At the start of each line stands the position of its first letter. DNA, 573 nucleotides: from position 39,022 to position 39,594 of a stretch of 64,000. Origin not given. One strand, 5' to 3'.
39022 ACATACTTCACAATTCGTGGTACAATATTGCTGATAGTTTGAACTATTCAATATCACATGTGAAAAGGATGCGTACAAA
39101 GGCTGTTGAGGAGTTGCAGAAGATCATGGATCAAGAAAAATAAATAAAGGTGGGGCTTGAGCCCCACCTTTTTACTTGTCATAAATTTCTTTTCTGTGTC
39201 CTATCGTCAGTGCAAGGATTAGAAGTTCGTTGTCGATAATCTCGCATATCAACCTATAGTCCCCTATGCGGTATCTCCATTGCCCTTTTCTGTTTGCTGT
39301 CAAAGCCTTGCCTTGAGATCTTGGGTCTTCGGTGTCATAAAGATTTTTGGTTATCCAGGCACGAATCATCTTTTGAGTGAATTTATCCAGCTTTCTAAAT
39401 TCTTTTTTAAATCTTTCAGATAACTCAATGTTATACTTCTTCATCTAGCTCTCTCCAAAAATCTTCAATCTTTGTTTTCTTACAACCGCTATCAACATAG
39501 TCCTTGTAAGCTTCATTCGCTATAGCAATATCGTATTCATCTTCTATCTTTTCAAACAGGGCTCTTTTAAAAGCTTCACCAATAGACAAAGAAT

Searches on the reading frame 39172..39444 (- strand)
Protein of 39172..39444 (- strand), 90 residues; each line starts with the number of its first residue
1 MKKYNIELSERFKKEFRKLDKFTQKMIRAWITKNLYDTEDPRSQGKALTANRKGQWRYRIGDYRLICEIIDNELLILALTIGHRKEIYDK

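Call 16: search_protein_families(library=pfam, proteins=[window:39172-39444:-], max_evalue=1)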
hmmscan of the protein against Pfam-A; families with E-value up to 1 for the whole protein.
window:39172-39444:- (90 aa): 1 family
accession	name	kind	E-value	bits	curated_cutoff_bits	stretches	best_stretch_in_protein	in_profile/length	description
PF05016.21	ParE_toxin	-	9.9e-16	58.5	23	1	6-88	1-89/89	ParE toxin of type II toxin-antitoxin system, parDE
